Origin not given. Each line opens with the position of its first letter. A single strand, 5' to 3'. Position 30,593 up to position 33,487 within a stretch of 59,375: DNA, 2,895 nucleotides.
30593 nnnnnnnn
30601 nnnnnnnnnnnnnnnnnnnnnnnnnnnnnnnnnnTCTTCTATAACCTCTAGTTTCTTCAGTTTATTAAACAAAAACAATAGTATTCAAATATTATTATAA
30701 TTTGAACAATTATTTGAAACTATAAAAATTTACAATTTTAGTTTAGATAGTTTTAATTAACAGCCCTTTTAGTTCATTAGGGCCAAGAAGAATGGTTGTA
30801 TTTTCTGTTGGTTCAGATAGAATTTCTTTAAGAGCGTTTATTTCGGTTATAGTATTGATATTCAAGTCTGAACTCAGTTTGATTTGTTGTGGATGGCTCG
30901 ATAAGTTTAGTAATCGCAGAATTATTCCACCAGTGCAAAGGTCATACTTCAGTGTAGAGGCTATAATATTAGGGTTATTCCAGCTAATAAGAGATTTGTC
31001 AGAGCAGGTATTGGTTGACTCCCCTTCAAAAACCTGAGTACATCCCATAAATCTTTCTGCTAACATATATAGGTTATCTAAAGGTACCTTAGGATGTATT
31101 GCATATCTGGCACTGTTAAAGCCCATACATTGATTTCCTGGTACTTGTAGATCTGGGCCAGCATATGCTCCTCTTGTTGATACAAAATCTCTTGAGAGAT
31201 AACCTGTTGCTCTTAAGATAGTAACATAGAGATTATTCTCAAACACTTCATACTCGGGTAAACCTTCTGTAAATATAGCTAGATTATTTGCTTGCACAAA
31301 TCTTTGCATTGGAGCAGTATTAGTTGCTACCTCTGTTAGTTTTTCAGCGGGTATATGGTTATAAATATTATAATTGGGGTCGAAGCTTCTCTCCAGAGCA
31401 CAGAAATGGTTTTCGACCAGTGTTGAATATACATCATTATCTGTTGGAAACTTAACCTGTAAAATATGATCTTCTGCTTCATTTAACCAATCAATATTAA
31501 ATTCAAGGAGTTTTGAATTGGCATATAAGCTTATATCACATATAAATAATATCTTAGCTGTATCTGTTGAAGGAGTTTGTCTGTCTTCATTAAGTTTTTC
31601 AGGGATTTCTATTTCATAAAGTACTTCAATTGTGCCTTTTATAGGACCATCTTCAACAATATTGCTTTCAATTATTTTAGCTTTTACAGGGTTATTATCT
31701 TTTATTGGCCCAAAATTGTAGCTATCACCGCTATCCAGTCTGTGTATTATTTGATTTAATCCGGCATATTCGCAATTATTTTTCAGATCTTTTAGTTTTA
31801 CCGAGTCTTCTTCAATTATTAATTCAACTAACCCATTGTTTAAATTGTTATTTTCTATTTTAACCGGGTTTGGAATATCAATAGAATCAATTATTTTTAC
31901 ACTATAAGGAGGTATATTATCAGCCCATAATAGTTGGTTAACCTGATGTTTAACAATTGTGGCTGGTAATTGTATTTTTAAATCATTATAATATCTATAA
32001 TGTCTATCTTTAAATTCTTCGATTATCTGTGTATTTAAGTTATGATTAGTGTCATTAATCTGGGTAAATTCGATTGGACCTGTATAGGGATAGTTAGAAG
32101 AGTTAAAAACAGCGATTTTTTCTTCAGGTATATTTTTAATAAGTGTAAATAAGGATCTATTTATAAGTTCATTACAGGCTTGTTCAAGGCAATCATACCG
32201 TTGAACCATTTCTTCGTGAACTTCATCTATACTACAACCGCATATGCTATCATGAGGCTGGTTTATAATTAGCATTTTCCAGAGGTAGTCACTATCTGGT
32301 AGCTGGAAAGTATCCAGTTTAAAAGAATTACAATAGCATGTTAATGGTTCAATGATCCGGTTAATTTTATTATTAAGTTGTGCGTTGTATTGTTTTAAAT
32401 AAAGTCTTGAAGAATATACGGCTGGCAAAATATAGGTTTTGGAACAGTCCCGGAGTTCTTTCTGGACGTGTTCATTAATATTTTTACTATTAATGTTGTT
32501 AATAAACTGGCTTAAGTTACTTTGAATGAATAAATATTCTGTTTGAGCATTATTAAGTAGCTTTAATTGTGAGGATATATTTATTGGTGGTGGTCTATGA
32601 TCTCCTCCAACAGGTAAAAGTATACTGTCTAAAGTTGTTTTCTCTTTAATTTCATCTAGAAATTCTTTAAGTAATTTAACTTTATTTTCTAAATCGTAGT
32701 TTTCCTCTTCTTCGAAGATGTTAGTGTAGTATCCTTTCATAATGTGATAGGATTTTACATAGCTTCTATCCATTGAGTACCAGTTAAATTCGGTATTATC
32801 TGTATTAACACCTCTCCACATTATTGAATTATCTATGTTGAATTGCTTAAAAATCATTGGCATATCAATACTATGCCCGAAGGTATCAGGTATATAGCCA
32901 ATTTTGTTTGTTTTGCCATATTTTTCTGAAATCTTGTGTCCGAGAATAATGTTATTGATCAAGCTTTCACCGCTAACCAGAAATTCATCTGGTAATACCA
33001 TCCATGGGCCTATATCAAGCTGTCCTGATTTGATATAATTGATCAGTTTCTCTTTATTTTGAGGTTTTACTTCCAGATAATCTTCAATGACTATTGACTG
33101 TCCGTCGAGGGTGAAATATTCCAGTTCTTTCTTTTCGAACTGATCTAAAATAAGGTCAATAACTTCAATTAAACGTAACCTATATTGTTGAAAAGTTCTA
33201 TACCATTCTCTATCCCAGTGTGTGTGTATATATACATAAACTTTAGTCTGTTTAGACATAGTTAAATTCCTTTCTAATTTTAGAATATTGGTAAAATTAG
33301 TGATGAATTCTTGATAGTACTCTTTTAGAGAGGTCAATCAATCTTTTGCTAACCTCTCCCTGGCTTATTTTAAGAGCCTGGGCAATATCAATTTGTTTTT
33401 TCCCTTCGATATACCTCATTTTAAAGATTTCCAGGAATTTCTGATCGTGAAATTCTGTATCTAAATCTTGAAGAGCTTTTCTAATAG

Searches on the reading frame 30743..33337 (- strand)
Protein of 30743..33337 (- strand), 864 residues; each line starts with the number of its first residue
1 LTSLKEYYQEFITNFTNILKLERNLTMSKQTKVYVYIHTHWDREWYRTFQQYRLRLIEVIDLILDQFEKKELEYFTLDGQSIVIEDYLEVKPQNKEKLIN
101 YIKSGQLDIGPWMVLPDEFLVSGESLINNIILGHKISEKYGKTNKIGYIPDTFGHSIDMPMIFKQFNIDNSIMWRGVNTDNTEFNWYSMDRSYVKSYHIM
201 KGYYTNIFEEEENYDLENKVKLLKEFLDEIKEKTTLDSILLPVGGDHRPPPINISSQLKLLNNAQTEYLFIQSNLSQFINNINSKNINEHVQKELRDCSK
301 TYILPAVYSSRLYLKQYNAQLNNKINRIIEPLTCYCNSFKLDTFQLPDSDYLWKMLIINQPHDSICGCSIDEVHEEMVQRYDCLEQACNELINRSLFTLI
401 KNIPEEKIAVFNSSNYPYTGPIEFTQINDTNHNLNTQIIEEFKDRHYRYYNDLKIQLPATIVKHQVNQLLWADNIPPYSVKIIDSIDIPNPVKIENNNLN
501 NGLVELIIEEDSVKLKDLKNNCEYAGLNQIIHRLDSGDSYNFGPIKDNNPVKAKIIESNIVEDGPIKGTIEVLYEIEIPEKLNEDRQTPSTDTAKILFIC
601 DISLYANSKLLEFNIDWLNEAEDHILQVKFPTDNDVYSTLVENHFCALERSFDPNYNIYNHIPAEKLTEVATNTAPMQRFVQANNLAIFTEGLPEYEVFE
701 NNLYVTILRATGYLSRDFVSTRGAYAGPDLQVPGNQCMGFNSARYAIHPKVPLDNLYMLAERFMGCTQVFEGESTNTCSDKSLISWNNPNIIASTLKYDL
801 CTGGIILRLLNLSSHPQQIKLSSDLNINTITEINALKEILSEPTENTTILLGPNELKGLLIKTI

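Call 50: search_protein_families(library=pfam, proteins=[window:30743-33337:-], max_evalue=0.00001)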
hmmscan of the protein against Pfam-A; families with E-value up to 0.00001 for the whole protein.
window:30743-33337:- (864 aa): 4 families
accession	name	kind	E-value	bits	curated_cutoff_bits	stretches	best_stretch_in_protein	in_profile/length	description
PF01074.27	Glyco_hydro_38N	-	4.7e-35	121.8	25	1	32-284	1-257/270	Glycosyl hydrolases family 38 N-terminal domain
PF09261.16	Alpha-mann_mid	-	9.5e-14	51.7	31.1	1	307-397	6-94/96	Alpha mannosidase middle domain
PF07748.19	Glyco_hydro_38C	-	1.1e-08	36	25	1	499-711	1-200/206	Glycosyl hydrolases family 38 C-terminal domain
PF17677.7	Glyco_hydro38C2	-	6.8e-06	26.6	22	0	790-856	1-69/72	Glycosyl hydrolases family 38 C-terminal beta sandwich domain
